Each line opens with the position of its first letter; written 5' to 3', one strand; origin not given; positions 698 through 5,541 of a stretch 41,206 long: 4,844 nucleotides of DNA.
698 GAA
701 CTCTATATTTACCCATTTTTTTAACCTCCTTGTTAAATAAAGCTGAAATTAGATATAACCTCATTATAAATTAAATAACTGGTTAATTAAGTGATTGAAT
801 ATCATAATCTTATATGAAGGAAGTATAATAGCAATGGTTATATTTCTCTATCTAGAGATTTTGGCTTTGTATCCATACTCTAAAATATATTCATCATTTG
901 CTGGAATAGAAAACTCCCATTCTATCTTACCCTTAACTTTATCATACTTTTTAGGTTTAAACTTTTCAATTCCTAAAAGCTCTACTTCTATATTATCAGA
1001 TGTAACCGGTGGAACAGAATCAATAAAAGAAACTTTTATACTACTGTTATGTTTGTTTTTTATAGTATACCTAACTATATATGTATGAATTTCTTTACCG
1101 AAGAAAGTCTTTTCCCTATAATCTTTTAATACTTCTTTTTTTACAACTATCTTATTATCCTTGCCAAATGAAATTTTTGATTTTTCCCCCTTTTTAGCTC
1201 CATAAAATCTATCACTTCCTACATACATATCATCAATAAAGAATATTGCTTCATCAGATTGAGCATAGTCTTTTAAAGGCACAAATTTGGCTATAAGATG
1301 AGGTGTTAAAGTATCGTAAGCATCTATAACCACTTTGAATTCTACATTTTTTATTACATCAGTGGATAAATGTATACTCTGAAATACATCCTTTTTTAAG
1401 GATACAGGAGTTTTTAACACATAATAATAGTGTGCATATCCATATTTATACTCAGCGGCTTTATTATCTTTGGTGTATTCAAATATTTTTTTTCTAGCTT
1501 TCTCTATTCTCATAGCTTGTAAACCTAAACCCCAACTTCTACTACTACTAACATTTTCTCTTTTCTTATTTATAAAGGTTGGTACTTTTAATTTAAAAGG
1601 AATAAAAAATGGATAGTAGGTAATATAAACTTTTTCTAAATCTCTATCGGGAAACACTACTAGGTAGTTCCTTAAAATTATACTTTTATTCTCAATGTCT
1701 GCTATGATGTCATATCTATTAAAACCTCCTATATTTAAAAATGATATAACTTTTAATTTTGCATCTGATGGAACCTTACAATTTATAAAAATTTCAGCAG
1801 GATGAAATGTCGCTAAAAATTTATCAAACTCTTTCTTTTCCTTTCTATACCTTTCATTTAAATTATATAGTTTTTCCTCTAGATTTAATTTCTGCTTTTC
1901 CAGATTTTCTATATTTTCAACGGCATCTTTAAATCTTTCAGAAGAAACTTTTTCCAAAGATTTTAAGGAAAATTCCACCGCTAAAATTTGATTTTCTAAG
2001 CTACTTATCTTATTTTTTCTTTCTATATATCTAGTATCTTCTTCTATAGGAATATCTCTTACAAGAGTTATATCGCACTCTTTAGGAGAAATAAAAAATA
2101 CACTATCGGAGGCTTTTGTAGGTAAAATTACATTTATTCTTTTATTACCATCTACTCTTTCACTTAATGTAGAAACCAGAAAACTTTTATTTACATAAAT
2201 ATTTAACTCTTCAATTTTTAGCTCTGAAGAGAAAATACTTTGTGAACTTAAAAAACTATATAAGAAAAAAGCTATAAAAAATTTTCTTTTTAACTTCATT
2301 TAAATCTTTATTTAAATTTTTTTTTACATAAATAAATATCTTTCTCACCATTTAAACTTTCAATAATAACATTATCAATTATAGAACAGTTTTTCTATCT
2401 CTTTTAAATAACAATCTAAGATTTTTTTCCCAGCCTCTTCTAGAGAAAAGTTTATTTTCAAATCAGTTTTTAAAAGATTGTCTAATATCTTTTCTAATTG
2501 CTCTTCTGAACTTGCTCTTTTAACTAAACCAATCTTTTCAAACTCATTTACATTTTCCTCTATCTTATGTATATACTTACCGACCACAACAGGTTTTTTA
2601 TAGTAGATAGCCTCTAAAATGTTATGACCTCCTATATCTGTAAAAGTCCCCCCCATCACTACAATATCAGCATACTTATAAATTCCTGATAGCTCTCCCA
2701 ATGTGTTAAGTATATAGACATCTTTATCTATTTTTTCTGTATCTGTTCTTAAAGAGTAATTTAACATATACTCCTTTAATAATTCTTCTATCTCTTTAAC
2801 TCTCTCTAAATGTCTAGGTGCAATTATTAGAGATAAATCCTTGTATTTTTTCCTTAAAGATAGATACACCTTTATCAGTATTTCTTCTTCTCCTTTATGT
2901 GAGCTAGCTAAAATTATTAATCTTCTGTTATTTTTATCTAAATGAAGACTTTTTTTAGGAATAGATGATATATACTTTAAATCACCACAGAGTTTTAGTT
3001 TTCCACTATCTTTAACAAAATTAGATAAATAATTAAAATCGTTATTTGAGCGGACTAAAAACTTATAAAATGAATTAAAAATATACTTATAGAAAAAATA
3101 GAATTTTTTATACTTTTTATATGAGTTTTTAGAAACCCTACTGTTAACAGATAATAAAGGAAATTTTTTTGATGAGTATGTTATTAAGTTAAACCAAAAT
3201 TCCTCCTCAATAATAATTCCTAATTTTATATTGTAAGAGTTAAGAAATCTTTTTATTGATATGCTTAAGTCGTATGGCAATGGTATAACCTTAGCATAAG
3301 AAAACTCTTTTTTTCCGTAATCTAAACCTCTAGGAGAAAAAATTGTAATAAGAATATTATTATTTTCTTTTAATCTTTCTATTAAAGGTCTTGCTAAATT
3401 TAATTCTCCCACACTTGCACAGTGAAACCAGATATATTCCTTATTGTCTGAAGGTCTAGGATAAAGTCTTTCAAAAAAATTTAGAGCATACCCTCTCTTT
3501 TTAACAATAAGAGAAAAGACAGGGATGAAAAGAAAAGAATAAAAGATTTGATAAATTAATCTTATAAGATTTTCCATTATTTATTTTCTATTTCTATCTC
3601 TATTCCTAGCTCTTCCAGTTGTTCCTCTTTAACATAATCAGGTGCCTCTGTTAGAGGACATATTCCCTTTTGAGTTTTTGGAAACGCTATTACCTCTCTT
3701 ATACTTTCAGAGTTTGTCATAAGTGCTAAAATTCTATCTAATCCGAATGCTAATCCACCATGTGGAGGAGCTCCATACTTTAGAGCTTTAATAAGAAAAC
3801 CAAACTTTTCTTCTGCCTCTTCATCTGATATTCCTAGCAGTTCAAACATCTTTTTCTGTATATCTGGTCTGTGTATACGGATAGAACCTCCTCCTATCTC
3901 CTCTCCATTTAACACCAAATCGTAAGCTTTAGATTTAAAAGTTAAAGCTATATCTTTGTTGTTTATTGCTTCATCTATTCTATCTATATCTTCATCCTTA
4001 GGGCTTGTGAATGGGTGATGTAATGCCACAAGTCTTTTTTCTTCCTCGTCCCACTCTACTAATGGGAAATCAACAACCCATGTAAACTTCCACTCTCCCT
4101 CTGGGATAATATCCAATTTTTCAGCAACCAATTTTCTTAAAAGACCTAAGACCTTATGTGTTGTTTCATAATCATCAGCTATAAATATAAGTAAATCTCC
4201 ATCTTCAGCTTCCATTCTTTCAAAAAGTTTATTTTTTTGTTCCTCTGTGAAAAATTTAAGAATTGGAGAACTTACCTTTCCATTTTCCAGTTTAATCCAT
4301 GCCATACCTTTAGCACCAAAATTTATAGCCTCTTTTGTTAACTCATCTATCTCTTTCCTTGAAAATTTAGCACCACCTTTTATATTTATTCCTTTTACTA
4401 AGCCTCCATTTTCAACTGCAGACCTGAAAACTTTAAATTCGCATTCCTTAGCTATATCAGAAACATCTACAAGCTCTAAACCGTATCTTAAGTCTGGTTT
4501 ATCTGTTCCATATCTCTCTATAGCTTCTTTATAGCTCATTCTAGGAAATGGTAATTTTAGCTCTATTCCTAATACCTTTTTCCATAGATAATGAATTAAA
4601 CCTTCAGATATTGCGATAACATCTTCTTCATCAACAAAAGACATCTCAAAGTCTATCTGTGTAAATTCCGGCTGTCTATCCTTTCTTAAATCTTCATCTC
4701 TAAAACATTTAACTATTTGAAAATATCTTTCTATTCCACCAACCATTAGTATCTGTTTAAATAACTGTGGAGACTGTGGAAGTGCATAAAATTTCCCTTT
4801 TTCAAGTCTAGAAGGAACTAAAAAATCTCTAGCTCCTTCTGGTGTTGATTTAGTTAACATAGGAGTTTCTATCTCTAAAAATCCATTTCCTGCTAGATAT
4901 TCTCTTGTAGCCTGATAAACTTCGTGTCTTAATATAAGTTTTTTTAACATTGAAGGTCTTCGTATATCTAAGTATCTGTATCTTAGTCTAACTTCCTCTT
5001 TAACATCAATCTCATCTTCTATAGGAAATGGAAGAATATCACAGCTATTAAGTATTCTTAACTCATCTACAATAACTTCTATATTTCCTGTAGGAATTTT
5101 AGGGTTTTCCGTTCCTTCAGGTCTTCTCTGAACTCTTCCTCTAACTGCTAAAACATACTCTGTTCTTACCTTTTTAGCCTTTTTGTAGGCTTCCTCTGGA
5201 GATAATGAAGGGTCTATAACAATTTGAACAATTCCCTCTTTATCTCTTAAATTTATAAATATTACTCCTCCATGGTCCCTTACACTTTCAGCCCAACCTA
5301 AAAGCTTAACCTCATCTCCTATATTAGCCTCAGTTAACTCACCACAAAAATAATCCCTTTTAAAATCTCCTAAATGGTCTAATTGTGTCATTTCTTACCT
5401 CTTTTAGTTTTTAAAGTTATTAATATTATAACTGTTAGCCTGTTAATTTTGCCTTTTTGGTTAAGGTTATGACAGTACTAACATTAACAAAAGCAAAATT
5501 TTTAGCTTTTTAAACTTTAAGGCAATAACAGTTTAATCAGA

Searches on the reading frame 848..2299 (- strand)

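Call 67: search_protein_families(library=pfam, proteins=[window:848-2299:-], max_evalue=0.00001)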
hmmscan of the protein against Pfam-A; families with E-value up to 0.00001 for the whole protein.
window:848-2299:- (483 aa): 1 family
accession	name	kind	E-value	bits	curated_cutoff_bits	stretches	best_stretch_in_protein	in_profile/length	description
PF13598.12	DUF4139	-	7.6e-14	52.3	31.8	1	253-480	100-202/205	Domain of unknown function (DUF4139)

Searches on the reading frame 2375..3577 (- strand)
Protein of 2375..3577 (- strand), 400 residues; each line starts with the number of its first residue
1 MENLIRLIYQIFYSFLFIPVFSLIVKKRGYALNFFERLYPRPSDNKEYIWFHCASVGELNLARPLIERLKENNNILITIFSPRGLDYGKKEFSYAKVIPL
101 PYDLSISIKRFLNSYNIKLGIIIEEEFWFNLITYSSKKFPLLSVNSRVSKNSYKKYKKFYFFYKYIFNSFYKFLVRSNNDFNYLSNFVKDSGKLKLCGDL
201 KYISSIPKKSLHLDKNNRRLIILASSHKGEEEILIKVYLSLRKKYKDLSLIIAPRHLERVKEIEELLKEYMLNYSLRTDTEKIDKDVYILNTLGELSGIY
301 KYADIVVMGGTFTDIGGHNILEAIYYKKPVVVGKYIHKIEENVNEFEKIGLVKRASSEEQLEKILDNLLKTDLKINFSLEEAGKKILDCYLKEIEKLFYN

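Call 67: search_protein_families(library=pfam, proteins=[window:2375-3577:-], max_evalue=0.00001)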
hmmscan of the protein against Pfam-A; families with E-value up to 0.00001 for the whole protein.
window:2375-3577:- (400 aa): 2 families
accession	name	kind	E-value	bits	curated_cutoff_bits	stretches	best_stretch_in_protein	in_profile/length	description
PF04413.22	Glycos_transf_N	-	4e-41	140.9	23.9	1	34-202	3-177/179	3-Deoxy-D-manno-octulosonic-acid transferase (kdotransferase)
PF00534.26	Glycos_transf_1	-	7.2e-09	35.9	26.4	1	232-384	31-170/172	Glycosyl transferases group 1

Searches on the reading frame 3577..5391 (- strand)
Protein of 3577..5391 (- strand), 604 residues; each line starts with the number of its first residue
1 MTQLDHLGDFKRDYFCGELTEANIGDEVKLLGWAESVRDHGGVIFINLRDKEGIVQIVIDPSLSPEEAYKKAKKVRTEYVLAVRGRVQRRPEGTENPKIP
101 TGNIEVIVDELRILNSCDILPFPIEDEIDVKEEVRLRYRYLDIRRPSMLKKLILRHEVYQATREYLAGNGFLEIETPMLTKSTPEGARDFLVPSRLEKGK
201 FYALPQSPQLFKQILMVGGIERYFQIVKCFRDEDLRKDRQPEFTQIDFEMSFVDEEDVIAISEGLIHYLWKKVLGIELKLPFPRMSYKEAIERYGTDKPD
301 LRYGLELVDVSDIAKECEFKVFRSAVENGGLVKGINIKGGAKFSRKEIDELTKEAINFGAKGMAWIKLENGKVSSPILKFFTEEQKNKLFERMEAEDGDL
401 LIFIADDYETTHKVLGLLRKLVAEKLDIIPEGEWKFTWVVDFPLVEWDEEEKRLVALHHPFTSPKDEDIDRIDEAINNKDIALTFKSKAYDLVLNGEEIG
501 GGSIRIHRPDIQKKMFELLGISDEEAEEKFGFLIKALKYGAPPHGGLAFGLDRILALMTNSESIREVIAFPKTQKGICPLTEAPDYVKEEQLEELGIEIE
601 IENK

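Call 67: search_protein_families(library=pfam, proteins=[window:3577-5391:-], max_evalue=0.00001)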
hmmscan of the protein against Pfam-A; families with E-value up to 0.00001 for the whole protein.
window:3577-5391:- (604 aa): 3 families
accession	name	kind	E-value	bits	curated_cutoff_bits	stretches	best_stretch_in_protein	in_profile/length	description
PF00152.25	tRNA-synt_2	-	9.2e-129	429.3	25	1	131-574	1-308/308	tRNA synthetases class II (D, K and N)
PF02938.19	GAD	-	8.7e-30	103.3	23.4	1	322-414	1-94/95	GAD domain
PF01336.31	tRNA_anti-codon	-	6.4e-18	64.9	27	1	28-114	1-75/75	OB-fold nucleic acid binding domain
